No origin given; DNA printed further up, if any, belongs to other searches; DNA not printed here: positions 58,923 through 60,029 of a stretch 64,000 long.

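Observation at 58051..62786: ABC-2 exporter pair and a fused M16 peptidase attached to the 3' end of pqqABCDE: candidate PQQ maturation protease plus candidate PQQ/peptide exporter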

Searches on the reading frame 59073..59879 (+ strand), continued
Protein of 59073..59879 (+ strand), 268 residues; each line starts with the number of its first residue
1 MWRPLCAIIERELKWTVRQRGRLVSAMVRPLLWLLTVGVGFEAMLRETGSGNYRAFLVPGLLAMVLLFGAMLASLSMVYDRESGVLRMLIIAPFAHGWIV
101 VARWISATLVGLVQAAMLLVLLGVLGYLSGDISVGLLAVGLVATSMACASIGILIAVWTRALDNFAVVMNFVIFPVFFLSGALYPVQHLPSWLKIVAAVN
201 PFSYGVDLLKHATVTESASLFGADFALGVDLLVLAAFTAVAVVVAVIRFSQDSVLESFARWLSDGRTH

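Call 54: search_protein_families(library=ncbifam, proteins=[L033:4899-5645:+, L011:10001-10756:+, L043:10001-10768:+, L035:10001-10753:+, L051:10001-10672:+, L054:10001-10651:+, L078:10001-10750:+, L044:10001-10657:+, L039:10001-10747:+, L050:10001-10729:+], max_evalue=1e-20)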
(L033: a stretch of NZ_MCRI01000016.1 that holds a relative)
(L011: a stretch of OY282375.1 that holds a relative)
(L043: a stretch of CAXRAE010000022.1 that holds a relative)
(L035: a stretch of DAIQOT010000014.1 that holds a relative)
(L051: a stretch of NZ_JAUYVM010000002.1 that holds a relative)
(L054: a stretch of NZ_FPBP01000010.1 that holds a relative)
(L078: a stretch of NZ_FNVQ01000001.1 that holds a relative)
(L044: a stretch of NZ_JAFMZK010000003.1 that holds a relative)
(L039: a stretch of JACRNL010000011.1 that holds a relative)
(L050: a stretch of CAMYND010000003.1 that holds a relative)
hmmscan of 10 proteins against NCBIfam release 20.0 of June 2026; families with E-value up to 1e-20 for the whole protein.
L033:4899-5645:+ (249 aa): 3 families
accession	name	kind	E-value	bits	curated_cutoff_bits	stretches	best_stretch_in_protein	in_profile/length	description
TIGR01247.1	drrB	subfamily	3.6e-48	164.3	223.05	1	10-242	1-236/236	daunorubicin resistance ABC transporter membrane protein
TIGR03861.1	phenyl_ABC_PedC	subfamily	2.5e-43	148.6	241.35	1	2-241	2-247/253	alcohol ABC transporter, permease protein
NF011648.0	PRK15066.1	subfamily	1.1e-25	90.7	225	1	3-243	9-250/257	ABC transporter permease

L011:10001-10756:+ (252 aa): 3 families
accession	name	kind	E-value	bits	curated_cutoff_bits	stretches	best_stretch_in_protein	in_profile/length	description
TIGR03861.1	phenyl_ABC_PedC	subfamily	4.6e-52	177.2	241.35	1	4-233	4-239/253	alcohol ABC transporter, permease protein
TIGR01247.1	drrB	subfamily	6.8e-46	156.8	223.05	1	10-248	1-236/236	daunorubicin resistance ABC transporter membrane protein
NF011648.0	PRK15066.1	subfamily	5e-21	75.4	225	1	5-239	11-240/257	ABC transporter permease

L043:10001-10768:+ (256 aa): 2 families
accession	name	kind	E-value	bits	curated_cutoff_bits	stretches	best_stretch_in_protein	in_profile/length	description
TIGR01247.1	drrB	subfamily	5.6e-37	127.7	223.05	1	5-253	1-236/236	daunorubicin resistance ABC transporter membrane protein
TIGR03861.1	phenyl_ABC_PedC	subfamily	3e-36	125.4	241.35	1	1-253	6-250/253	alcohol ABC transporter, permease protein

L035:10001-10753:+ (251 aa): 3 families
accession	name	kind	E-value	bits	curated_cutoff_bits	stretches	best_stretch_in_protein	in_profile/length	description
TIGR03861.1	phenyl_ABC_PedC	subfamily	9.6e-53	179.4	241.35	1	3-210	6-223/253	alcohol ABC transporter, permease protein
TIGR01247.1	drrB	subfamily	1.7e-46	158.8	223.05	1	7-244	1-235/236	daunorubicin resistance ABC transporter membrane protein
NF011648.0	PRK15066.1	subfamily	9.6e-24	84.3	225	1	3-244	12-248/257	ABC transporter permease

L051:10001-10672:+ (224 aa): 2 families
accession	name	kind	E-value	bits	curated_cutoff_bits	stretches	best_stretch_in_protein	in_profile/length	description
TIGR03861.1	phenyl_ABC_PedC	subfamily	5.5e-115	383.3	241.35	1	1-224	1-224/253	alcohol ABC transporter, permease protein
TIGR01247.1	drrB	subfamily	2.1e-40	138.9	223.05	1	10-222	1-206/236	daunorubicin resistance ABC transporter membrane protein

L054:10001-10651:+ (217 aa): 2 families
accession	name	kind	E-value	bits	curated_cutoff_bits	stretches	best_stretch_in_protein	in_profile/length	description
TIGR03861.1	phenyl_ABC_PedC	subfamily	2.3e-112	374.8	241.35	1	1-217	4-220/253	alcohol ABC transporter, permease protein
TIGR01247.1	drrB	subfamily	8.3e-36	123.8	223.05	1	7-216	1-203/236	daunorubicin resistance ABC transporter membrane protein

L078:10001-10750:+ (250 aa): 2 families
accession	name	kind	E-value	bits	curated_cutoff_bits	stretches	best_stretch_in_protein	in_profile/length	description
TIGR03861.1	phenyl_ABC_PedC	subfamily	9.7e-137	454.6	241.35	1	2-247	8-253/253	alcohol ABC transporter, permease protein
TIGR01247.1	drrB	subfamily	8.8e-42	143.4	223.05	1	4-239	1-229/236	daunorubicin resistance ABC transporter membrane protein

L044:10001-10657:+ (219 aa): 2 families
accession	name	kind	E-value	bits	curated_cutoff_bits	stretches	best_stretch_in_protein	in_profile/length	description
TIGR03861.1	phenyl_ABC_PedC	subfamily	5.5e-126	419.4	241.35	1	1-219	6-224/253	alcohol ABC transporter, permease protein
TIGR01247.1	drrB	subfamily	5.8e-34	117.8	223.05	1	5-216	1-205/236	daunorubicin resistance ABC transporter membrane protein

L039:10001-10747:+ (249 aa): 3 families
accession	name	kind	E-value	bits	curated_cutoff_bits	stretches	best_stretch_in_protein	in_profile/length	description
TIGR01247.1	drrB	subfamily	2.8e-61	207.2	223.05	1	10-247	1-236/236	daunorubicin resistance ABC transporter membrane protein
TIGR03861.1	phenyl_ABC_PedC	subfamily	3.7e-43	148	241.35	1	3-213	3-222/253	alcohol ABC transporter, permease protein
NF011648.0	PRK15066.1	subfamily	1.8e-25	89.9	225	1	3-240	9-242/257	ABC transporter permease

L050:10001-10729:+ (243 aa): 3 families
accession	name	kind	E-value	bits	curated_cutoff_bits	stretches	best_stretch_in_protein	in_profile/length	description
TIGR01247.1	drrB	subfamily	1.7e-63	214.5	223.05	1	4-239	1-236/236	daunorubicin resistance ABC transporter membrane protein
TIGR03861.1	phenyl_ABC_PedC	subfamily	3.9e-42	144.6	241.35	1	2-236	8-245/253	alcohol ABC transporter, permease protein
NF011648.0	PRK15066.1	subfamily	2.2e-23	83.1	225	1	24-241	37-251/257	ABC transporter permease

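Call 68: search_protein_families(library=ncbifam, proteins=[L075:5605-6276:+, L075:6302-7459:+, L075:7455-8588:+, L075:8621-9367:+], max_evalue=1e-10)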
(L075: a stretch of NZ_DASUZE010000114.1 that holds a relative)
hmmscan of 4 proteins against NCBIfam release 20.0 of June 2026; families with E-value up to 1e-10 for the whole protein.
L075:5605-6276:+ (224 aa): 163 families (the best 25 are shown)
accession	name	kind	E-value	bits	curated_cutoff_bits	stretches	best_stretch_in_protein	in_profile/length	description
TIGR03864.1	PQQ_ABC_ATP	hypoth_equivalog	1.6e-91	306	302.25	1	2-223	7-228/236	ABC transporter, ATP-binding subunit, PQQ-dependent alcohol dehydrogenase system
TIGR01188.1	drrA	subfamily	2.9e-60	204.1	312.45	1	4-223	1-220/302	daunorubicin resistance ABC transporter, ATP-binding protein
NF010060.0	PRK13537.1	equivalog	5e-48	163.6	521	1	3-215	22-234/314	nodulation factor ABC transporter ATP-binding protein NodI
NF033858.1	ABC2_perm_RbbA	equivalog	4.3e-47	160.6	1050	1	2-224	272-494/909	ribosome-associated ATPase/putative transporter RbbA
NF010059.0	PRK13536.1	equivalog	9e-46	156.2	549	1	3-215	50-262/342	nodulation factor ABC transporter ATP-binding protein NodI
TIGR01288.1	nodI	equivalog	1.4e-43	149.1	424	1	2-215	10-223/303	nodulation factor ABC transporter ATP-binding protein NodI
TIGR04521.1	ECF_ATPase_2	equivalog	3.8e-40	137.7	330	1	8-215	17-233/279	energy-coupling factor transporter ATPase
TIGR04520.1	ECF_ATPase_1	equivalog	4.4e-40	137.8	315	1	8-215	14-224/269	energy-coupling factor transporter ATPase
TIGR03522.1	GldA_ABC_ATP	equivalog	4.9e-40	137.8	402.6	1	2-210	8-215/301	gliding motility-associated ABC transporter ATP-binding subunit GldA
TIGR03375.1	type_I_sec_LssB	subfamily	7.2e-39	133.6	693.1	1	8-219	479-693/696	type I secretion system permease/ATPase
NF010156.0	PRK13635.1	equivalog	1.6e-38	132.5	392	1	8-215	19-228/279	energy-coupling factor ABC transporter ATP-binding protein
TIGR03873.1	F420-0_ABC_ATP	hypoth_equivalog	7.4e-38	130.3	372.4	1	3-214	8-224/256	putative F420-0 ABC transporter ATP-binding protein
NF010068.0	PRK13548.1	equivalog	3.1e-37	128.1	261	1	5-215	14-231/261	heme ABC transporter ATP-binding protein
NF047930.1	ABC_ATP_B6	equivalog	5.5e-37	127.5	670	1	2-212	8-221/510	putative B6 ABC transporter ATP-binding protein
TIGR04406.1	LPS_export_lptB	equivalog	6.2e-37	127.2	240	1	2-214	7-222/239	LPS export ABC transporter ATP-binding protein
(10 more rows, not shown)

L075:6302-7459:+ (386 aa): 7 families
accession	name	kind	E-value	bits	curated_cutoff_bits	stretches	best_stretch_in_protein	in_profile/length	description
TIGR03866.1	PQQ_ABC_repeats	subfamily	3.7e-91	305.4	287.3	1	79-385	3-309/310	PQQ-dependent catabolism-associated beta-propeller protein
TIGR02276.1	beta_rpt_yvtn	repeat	1.7e-44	149.5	27.85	0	345-385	2-42/42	beta-propeller repeat protein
NF052340.1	hydrazine_beta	equivalog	6.6e-38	130.7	560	2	119-265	35-184/372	hydrazine synthase subunit beta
NF052342.1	hydrazine_BC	exception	3.4e-29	101.5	1250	1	118-255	40-180/690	hydrazine synthase subunit beta-gamma fusion subunit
NF052460.1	L-NosZ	equivalog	8.3e-24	83.9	700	1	143-310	69-233/480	clade III lactonase-type nitrous-oxide reductase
NF052280.1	7_blade_YncE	equivalog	7.5e-20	71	400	1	139-264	192-320/338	7-bladed beta-propeller protein YncE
NF038117.1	choice_anch_I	subfamily_domain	2.9e-11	42.9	300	0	195-242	169-216/458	choice-of-anchor I family protein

L075:7455-8588:+ (378 aa): 1 family
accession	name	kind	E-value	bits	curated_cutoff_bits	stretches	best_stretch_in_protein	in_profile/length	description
TIGR03863.1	PQQ_ABC_bind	subfamily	2.2e-113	378.8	413.6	1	45-375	5-347/347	ABC transporter, substrate binding protein, PQQ-dependent alcohol dehydrogenase system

L075:8621-9367:+ (249 aa): 3 families
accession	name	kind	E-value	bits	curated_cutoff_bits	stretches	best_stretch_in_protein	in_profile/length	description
TIGR03861.1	phenyl_ABC_PedC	subfamily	2.2e-99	332.2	241.35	1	2-249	7-251/253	alcohol ABC transporter, permease protein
TIGR01247.1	drrB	subfamily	2.8e-33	115.6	223.05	1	5-241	1-230/236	daunorubicin resistance ABC transporter membrane protein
NF011648.0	PRK15066.1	subfamily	2.8e-12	46.7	225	1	18-239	26-239/257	ABC transporter permease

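Call 83: search_dna_similar(query=window:59073-59876:+, collection=plasmids, mode=protein, max_rows=15, max_evalue=1e-20)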
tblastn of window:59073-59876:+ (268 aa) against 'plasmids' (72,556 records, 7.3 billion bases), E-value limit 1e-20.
Records with a match: 184; places in all: 186; records where one place covers at least 80% of the query: 7.
Best place of each record, by identity: <60% 184.
By first word of the organism name: Sinorhizobium 72; Pseudosulfitobacter 40; Azospirillum 14; Rhizobium 9; Phaeobacter 7; Sulfitobacter 5; Phyllobacterium 4; Thioclava 3; Ruegeria 3; Shinella 2; and 21 more.
By predicted mobility (MOB-suite, as given by PLSDB): non-mobilizable 109; mobilizable 62; conjugative 13.
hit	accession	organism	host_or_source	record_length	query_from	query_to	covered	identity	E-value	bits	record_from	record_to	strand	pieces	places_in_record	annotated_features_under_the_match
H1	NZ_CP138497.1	Variovorax boronicumulans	Legume root,PacBio whole genome assembly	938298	5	224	82%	39.2%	4e-32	131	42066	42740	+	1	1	ABC transporter permease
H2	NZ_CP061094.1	Roseomonas marmotae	Marmota himalayana,pure culture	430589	3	212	78%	40.6%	6e-28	119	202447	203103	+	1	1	ABC transporter permease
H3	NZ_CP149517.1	Thioclava sp. GXIMD4215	pure culture,mangrove soil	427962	3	220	81%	38.3%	1e-29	124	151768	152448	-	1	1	ABC transporter permease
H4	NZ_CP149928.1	Thioclava sp. GXIMD4216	pure culture,mangrove soil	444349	3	220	81%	38.3%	1e-29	124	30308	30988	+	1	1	ABC transporter permease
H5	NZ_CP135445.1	Thioclava sp. FTW29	-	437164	3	220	81%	38.3%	1e-29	124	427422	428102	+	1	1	ABC transporter permease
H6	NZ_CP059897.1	Ciceribacter thiooxidans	mixed culture,soil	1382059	5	217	79%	39.2%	1e-29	124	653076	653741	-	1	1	none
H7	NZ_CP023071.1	Sinorhizobium fredii CCBAU 83666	G.max,nodule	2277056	5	216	79%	38.9%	4e-29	122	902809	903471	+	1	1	record has no annotation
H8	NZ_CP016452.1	Sinorhizobium sp. RAC02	Microbial isolate,Algal phycosphere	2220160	5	217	79%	38.7%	4e-29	122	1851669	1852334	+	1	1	none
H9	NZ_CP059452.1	Azospirillum brasilense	Prokaryotes,soil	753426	2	212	79%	39.0%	4e-27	117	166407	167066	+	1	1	ABC transporter permease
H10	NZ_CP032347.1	Azospirillum brasilense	soil sample,Agricultural field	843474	2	212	79%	38.7%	2e-26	115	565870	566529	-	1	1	ABC transporter permease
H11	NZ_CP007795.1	Azospirillum argentinense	Triticum aestivum L.,Root,wheat ...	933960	2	212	79%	38.7%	5e-26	114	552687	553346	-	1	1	ABC transporter permease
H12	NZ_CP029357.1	Azospirillum thermophilum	cell culture,hot spring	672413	2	212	79%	38.7%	2e-25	112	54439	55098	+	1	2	ABC transporter permease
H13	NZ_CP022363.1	Azospirillum sp. TSH58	single cell,paddy soils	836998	2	212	79%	38.7%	1e-25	112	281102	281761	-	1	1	ABC transporter permease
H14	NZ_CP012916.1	Azospirillum brasilense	Digitaria eriantha,microbe,root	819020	2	212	79%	38.7%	2e-25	112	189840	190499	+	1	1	ABC transporter permease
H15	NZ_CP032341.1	Azospirillum brasilense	soil sample,Agricultural field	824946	2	212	79%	38.7%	2e-25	112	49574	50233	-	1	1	ABC transporter permease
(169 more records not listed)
